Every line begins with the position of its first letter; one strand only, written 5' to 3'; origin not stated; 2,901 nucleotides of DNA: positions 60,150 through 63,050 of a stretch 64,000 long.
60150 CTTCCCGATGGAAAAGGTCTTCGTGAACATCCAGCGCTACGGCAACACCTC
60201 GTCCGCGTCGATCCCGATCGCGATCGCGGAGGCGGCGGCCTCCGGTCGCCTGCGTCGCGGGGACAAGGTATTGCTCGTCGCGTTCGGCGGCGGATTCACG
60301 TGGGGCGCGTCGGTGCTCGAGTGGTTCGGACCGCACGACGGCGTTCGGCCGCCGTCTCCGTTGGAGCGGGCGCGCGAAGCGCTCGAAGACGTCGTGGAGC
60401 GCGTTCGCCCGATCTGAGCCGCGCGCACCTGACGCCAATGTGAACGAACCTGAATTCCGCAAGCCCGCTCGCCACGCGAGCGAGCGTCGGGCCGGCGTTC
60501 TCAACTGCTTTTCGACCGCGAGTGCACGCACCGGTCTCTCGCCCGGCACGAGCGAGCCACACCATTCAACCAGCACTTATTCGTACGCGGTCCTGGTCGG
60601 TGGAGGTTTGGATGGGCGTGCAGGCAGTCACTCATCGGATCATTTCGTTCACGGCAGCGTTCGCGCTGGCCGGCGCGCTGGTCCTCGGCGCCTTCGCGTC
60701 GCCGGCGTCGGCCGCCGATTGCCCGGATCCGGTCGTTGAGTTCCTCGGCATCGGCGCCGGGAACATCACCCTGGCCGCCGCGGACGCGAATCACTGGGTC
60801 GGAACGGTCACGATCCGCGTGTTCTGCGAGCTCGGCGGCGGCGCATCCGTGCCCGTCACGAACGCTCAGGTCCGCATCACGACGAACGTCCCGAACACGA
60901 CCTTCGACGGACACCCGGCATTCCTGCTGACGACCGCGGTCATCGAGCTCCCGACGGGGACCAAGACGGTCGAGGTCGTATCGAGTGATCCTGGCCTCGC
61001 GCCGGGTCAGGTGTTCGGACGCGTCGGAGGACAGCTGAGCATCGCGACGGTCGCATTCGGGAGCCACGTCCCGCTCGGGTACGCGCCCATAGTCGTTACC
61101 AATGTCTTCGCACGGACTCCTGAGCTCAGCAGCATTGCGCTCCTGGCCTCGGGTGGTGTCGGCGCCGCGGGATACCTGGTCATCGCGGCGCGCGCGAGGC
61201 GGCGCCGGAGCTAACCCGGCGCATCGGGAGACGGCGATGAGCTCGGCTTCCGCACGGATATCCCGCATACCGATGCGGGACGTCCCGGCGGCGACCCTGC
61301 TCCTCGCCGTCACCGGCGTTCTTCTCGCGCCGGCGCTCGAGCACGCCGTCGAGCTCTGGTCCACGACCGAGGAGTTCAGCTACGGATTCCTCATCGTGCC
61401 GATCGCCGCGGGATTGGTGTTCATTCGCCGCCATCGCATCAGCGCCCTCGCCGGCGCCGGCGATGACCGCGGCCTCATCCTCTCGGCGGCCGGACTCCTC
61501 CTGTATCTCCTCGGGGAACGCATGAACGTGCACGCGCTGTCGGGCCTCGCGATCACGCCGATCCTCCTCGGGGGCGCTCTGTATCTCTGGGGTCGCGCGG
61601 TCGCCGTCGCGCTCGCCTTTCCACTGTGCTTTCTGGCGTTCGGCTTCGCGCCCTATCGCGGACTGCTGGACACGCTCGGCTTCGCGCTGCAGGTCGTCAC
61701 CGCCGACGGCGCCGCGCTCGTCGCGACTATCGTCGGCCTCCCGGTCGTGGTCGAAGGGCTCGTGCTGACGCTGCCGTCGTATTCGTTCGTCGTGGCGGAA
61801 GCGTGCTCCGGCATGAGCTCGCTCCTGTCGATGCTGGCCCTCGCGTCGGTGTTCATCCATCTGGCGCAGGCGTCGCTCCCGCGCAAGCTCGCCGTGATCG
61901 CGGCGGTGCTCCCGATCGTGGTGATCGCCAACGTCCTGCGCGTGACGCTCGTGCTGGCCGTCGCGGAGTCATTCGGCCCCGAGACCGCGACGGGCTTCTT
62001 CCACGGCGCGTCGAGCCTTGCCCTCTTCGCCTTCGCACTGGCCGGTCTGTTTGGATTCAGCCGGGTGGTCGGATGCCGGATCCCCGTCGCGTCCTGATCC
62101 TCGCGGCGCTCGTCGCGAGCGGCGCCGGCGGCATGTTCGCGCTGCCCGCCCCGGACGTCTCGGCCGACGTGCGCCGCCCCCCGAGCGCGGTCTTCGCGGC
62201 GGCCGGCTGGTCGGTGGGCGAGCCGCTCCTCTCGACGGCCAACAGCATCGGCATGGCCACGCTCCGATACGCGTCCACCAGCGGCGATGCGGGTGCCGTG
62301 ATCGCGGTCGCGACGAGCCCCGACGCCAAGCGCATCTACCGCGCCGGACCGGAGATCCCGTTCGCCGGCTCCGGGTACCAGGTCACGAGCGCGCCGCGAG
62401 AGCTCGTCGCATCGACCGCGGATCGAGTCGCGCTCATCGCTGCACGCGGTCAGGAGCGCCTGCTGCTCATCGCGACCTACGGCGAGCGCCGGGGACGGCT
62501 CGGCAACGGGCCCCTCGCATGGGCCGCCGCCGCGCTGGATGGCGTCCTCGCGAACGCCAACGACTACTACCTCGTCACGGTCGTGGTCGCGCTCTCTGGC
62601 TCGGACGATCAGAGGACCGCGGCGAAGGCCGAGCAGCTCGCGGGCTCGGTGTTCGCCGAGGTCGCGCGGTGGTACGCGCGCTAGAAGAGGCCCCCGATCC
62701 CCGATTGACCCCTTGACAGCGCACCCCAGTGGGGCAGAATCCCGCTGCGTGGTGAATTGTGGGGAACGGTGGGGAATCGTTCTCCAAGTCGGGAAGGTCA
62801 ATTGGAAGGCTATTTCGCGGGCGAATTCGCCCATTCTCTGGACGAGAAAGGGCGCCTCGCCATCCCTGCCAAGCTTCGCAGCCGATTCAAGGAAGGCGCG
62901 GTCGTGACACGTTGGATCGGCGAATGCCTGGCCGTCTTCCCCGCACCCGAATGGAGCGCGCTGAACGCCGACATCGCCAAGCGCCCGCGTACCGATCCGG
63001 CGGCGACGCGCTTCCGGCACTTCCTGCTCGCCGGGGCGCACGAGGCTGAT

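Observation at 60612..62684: Minimal exosortase / EpsI cassette with a single adjacent PEL-CTERM substrate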

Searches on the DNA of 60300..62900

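Call 75: search_rna_families(source=window, start=60300, end=62900, threshold=evalue, max_evalue=1)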
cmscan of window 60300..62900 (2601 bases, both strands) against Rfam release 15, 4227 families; matches with E-value up to 1: 1.
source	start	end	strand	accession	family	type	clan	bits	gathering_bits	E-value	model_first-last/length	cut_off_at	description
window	60688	60790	-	RF02234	sX15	Gene; sRNA;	-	22.2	55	0.85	1-159/159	no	Xanthomonadaceae sRNA sX15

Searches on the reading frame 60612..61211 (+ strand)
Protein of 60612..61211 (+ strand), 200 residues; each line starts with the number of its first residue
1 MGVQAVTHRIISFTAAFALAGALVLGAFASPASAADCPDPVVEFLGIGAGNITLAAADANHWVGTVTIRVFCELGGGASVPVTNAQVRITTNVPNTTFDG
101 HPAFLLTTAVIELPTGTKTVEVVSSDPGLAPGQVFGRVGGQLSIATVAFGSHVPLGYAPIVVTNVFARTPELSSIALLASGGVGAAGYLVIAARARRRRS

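Call 6: search_protein_families(library=ncbifam, proteins=[window:60612-61211:+], max_evalue=1)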
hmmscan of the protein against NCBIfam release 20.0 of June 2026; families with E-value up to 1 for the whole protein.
window:60612-61211:+ (200 aa): 0 families

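Call 7: search_protein_families(library=pfam, proteins=[window:60612-61211:+], max_evalue=1)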
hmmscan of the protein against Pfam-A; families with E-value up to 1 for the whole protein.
window:60612-61211:+ (200 aa): 0 families

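Call 11: find_homologous_proteins(query=window:60612-61211:+)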
Query window:60612-61211:+ (200 aa): 17 proteins with E <= 0.001 among 4165 candidates.
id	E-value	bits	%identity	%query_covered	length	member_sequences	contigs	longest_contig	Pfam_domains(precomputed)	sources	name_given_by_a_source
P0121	3.3e-120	417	100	100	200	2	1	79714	-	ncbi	-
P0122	2.0e-83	297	73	96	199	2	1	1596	-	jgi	jgi:hypothetical protein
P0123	6.0e-60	220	66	82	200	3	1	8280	-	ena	-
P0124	7.3e-56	207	63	83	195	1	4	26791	-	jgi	jgi:hypothetical protein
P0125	2.7e-55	205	61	84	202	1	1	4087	-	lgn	-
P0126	3.4e-55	205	60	91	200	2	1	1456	-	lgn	-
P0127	9.1e-55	203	63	84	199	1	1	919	-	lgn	-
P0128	1.2e-54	203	63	85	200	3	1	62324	-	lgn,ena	-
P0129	8.1e-53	197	58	91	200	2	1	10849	-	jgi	jgi:hypothetical protein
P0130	3.5e-50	188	62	74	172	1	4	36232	-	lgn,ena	-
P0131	6.9e-46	174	57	88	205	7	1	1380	-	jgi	jgi:hypothetical protein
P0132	2.6e-44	169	55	80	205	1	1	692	-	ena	-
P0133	4.3e-43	165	55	93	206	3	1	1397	-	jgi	jgi:hypothetical protein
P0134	4.0e-42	162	54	88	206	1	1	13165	-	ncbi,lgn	-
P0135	4.9e-41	159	53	93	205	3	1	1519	-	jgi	jgi:hypothetical protein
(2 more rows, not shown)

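Call 13: find_encoding_contigs(protein=P0121, flank=10000, max_places=3)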
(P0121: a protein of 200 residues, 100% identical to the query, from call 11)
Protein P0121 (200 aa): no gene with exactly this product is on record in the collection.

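Call 34: predict_structure(alignment_id=A1)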
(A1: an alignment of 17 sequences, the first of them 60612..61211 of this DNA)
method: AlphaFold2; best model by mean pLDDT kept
length: 200 residues; sequences in the alignment: 17
mean_pLDDT: 72.8   pTM: 0.56
mean pLDDT of the five models: 72.8, 68.1, 64.2, 61.2, 46.7
residues with pLDDT >= 90: 67; 70-90: 45; 50-70: 55; < 50: 33
segments of 3 or more residues with pLDDT < 50: 29-34, 157-181
pLDDT, mean of each block of 10 residues (from residue 1): 54 56 50 62 80 86 93 86 93 94 93 94 84 89 88 53 40 44 57 58
secondary structure, 60 per line:
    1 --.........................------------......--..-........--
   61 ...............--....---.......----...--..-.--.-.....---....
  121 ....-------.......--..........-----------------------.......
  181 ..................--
elements in order: H3-27 E40-45 E51-58 E61-75 E78-81 E85-91 E96-98 E109-113 E117-124 E132-138 E141-150 H174-198

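Call 38: fold_search(model_id=the predicted structure, library=pdb)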
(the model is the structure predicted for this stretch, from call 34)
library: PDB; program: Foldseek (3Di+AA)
matches with E <= 10: 1484; with E <= 0.001: 2
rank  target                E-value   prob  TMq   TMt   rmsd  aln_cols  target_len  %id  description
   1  7som_J                1.5e-04  1.00  0.33  0.12  23.6       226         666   15  Ciliary C2 central pair apparatus isolated from Chlamydomonas reinhardtii (released 2022-04-13)
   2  2rr3_MODEL_1_A        8.1e-04  1.00  0.31  0.43   4.8       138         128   11  Solution structure of the complex between human VAP-A MSP domain and human OSBP FFAT motif (released 2010-03-23)
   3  8ua8_A                2.1e-03  1.00  0.30  0.16   9.6       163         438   16  Structure of Semliki Forest virus VLP in complex with VLDLR LA2 (released 2024-08-14)
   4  6ezt_A                2.1e-03  0.97  0.24  0.10   7.0       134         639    7  Crystal structure of GH20 Exo beta-N-Acetylglucosaminidase D437A inactive mutant from Vibrio harveyi (released 2018-12-12)
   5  6k35_A                2.2e-03  0.98  0.26  0.10   7.0       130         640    7  Crystal structure of GH20 exo beta-N-acetylglucosaminidase from Vibrio harveyi in complex with NAG-thiazoline (released 2020-05-13)
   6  7fd2_A                2.7e-03  0.99  0.28  0.15  10.5       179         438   16  Cryo-EM structure of an alphavirus, Getah virus (released 2022-08-10)
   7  6ezr_A                3.4e-03  0.95  0.24  0.10   6.9       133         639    8  Crystal structure of GH20 Exo beta-N-Acetylglucosaminidase from Vibrio harveyi (released 2018-12-12)
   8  2cri_MODEL_1_A        3.6e-03  0.99  0.30  0.38  10.7       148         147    9  Solution structure of the MSP domain of mouse VAMP-associated proteinA (released 2005-11-20)
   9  2l3b_MODEL_1_A        4.5e-03  1.00  0.36  0.50   7.5       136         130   12  Solution NMR structure of the BT_0084 lipoprotein from Bacteroides thetaiotaomicron, Northeast Structural Geno (released 2010-11-10)
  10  1z9l                  4.5e-03  0.99  0.30  0.44   6.5       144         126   11  1.7 Angstrom Crystal Structure of the Rat VAP-A MSP Homology Domain (released 2005-07-19)
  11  1yew_A                4.5e-03  0.99  0.29  0.17  19.4       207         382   12  Crystal structure of particulate methane monooxygenase (released 2005-02-08)
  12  5t99_A                4.8e-03  1.00  0.39  0.12   3.7       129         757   13  Crystal structure of BuGH2Awt in complex with Galactoisofagomine (released 2017-09-13)
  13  5l7u_A                4.8e-03  0.84  0.25  0.11  15.3       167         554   11  Crystal structure of BvGH123 with bound GalNAc (released 2017-03-22)
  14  9fh8_A                5.0e-03  1.00  0.35  0.26   3.6       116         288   15  Crystal structure of the SPD-2 domain of Apis dorsata CEP192 (released 2025-03-26)
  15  6qud                  5.6e-03  1.00  0.39  0.11   4.3       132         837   13  2-deoxy-galactose reaction intermediate of a Truncated beta-galactosidase III from Bifidobacterium bifidum (released 2020-03-18)
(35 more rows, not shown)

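Call 59: search_protein_representatives(alignment_id=A1)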
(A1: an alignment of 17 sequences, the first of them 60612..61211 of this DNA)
Query: 17 sequences, 199 profile positions. Proteins with E-value up to 0.001 (for the whole library): 74; up to 1e-10: 25; up to 1e-30: 8. The best 74 are listed.
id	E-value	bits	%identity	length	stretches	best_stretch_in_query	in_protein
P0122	1.8e-85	302.0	-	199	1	5-199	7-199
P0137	4.6e-77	274.6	-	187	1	15-198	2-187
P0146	6.2e-50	186.1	-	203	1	17-195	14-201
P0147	1.9e-44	168.1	-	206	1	13-196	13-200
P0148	9.8e-40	152.8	-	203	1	19-196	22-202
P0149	2.2e-33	132.0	-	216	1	11-196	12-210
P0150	2.8e-33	131.7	-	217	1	12-199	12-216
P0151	1.1e-31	126.5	-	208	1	9-197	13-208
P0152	3.4e-30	121.6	-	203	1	13-198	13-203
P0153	4.4e-28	114.8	-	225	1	15-198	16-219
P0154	1.4e-25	106.6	-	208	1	15-194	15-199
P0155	6.1e-25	104.5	-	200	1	15-197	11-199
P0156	7.9e-22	94.3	-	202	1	10-199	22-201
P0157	1.3e-20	90.4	-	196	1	15-198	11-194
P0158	2.9e-19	86.0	-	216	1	14-197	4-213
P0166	9.7e-12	61.4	-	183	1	22-196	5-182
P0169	7.6e-10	55.2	-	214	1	14-197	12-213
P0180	2.4e-07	47.1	-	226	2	163-197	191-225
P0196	2.4e-05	40.5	-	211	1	20-198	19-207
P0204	1.2e-04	38.3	-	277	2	163-193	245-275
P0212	3.7e-04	36.6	-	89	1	165-199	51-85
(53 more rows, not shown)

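Call 61: search_protein_families(library=ncbifam, proteins=[P0146, P0149, P0153, P0156, P0166, P0169, P0180, P0196, P0212, P0204], max_evalue=10)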
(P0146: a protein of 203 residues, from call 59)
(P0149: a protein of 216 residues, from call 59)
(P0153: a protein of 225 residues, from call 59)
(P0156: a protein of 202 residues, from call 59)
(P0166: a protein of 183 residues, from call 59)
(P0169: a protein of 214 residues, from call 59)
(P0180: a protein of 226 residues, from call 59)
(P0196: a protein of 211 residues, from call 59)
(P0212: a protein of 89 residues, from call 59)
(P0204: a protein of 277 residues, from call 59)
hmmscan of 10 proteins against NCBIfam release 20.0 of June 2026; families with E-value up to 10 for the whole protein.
P0146 (203 aa): 3 families
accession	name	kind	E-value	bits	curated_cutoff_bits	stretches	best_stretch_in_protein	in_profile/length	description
NF000509.1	efflux_CmlA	exception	0.014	14.8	875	1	2-89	275-360/419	CmlA family chloramphenicol efflux MFS transporter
NF033554.9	floc_PepA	equivalog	0.075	12.8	80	1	113-199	180-259/261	flocculation-associated PEP-CTERM protein PepA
TIGR04143.1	VPxxxP_CTERM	domain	0.43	10.5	30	1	186-199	11-24/25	VPXXXP-CTERM sorting domain-containing protein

P0149 (216 aa): 0 families

P0153 (225 aa): 1 family
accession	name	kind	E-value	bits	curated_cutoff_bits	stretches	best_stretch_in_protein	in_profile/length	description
NF033554.9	floc_PepA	equivalog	2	8.1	80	1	137-207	188-255/261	flocculation-associated PEP-CTERM protein PepA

P0156 (202 aa): 1 family
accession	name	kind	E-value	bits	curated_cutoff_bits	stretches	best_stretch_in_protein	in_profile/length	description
NF033636.1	acid_shock_Asr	equivalog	0.068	14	50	1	13-53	8-50/119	acid resistance repetitive basic protein Asr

P0166 (183 aa): 8 families
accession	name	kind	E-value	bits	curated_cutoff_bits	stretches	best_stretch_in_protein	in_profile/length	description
NF033554.9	floc_PepA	equivalog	0.00015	21.6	80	1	151-172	234-255/261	flocculation-associated PEP-CTERM protein PepA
TIGR02595.1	PEP_CTERM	domain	0.0012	19.6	16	1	154-179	1-23/24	PEP-CTERM sorting domain-containing protein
NF041538.1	PEP_EDSA_1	subfamily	0.0065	16.2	100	1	155-178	285-305/307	EDSAP-1 family PEP-CTERM protein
NF038129.1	PEP_NF038129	equivalog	0.022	14.6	65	1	150-178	166-193/194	NF038129 family PEP-CTERM protein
NF038125.1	PEP_CTERM_THxN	subfamily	0.025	14.1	85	1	154-171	223-240/246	THxN family PEP-CTERM protein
NF038120.1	PEP_CTERM_QFxxD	subfamily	0.066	13.1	80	1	151-171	190-210/215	NF038120 family PEP-CTERM protein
NF041927.1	Xrt_dep_XDP1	equivalog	0.14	12.1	125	1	152-172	217-237/242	exosortase-dependent surface protein XDP1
TIGR01167.1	LPXTG_anchor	domain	2.9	8.7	15.9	1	159-179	12-32/34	LPXTG cell wall anchor domain-containing protein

P0169 (214 aa): 2 families
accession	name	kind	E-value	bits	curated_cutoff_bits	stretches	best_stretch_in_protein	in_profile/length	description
TIGR04433.1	UrcA_uranyl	subfamily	0.018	15.1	25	1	10-53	4-43/92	UrcA family protein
NF033554.9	floc_PepA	equivalog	2.8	7.7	80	1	109-203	180-256/261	flocculation-associated PEP-CTERM protein PepA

P0180 (226 aa): 0 families

P0196 (211 aa): 2 families
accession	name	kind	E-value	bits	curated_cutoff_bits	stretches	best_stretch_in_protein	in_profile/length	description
NF041740.1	choice_anch_T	equivalog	0.021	13.9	70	1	17-137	8-121/259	choice-of-anchor T family protein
NF046013.1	surf_attach_Sap1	equivalog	0.22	11.6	125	1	20-57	6-43/114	surface attachment protein Sap1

P0212 (89 aa): 0 families

P0204 (277 aa): 0 families

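Call 62: search_protein_families(library=pfam, proteins=[P0146, P0149, P0153, P0156, P0166, P0169, P0180, P0196, P0212, P0204], max_evalue=10)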
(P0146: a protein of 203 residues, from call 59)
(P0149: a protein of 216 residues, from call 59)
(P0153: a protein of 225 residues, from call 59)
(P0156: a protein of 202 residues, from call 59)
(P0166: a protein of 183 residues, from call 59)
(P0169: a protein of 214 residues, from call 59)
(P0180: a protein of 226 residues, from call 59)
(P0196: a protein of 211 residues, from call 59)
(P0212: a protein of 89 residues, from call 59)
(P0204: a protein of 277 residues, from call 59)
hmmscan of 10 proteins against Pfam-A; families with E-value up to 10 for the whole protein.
P0146 (203 aa): 0 families

P0149 (216 aa): 1 family
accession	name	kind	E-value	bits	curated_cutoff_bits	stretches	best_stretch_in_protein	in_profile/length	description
PF11259.13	DUF3060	-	0.051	13.7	23.1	1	90-112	18-40/58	Protein of unknown function (DUF3060)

P0153 (225 aa): 2 families
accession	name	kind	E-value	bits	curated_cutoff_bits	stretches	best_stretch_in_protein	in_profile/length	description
PF04550.17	Phage_holin_3_2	-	0.094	13.6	25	1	183-218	50-86/86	Phage holin family 2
PF04956.18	TrbC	-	0.26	12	27.9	1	10-42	7-39/98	TrbC/VIRB2 pilin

P0156 (202 aa): 1 family
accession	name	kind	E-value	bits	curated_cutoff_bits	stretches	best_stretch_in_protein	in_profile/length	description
PF08428.16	Rib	-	0.15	13.2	27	1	33-66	34-66/76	Rib domain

P0166 (183 aa): 2 families
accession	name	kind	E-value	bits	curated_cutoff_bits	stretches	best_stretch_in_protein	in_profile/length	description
PF07589.16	PEP-CTERM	-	4.9e-05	23.7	20.7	1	153-179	1-24/24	PEP-CTERM motif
PF07705.17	CARDB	-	0.037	14.7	22.7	1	76-130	39-88/101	CARDB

P0169 (214 aa): 1 family
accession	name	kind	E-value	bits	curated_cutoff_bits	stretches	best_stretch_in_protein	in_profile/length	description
PF04550.17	Phage_holin_3_2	-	0.022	15.6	25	1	164-213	37-86/86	Phage holin family 2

P0180 (226 aa): 0 families

P0196 (211 aa): 0 families

P0212 (89 aa): 1 family
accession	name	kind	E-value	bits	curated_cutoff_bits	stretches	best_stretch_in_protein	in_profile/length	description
PF15055.12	DMAC1_Dmo2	-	0.18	12.5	27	1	62-84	8-30/47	DMAC1/Dmo2-like domain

P0204 (277 aa): 0 families

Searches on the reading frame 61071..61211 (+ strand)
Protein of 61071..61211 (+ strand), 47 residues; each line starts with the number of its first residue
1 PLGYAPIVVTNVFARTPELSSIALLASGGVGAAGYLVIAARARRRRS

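Call 8: search_protein_families(library=ncbifam, proteins=[window:61071-61211:+], max_evalue=10)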
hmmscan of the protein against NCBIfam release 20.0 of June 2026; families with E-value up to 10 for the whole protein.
seq(47 aa): 2 families
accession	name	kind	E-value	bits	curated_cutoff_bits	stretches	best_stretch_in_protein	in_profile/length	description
TIGR04200.2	targ_of_XrtJ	subfamily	0.21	11.4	40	1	29-46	38-55/57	PExPT-CTERM protein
NF051874.1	PVV_CTERM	equivalog_domain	2.5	8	27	1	24-46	10-32/38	PVV-CTERM domain-containing choice-of-anchor G protein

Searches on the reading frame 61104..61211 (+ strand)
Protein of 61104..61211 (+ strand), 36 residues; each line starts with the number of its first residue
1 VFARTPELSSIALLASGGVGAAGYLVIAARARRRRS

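Call 8: search_protein_families(library=ncbifam, proteins=[window:61104-61211:+], max_evalue=10)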
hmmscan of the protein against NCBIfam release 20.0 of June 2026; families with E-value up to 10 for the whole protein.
seq(36 aa): 2 families
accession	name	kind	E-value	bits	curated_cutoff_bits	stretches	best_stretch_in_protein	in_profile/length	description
TIGR04200.2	targ_of_XrtJ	subfamily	0.17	11.7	40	1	18-35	38-55/57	PExPT-CTERM protein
NF051874.1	PVV_CTERM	equivalog_domain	0.2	11.5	27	1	13-35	10-32/38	PVV-CTERM domain-containing choice-of-anchor G protein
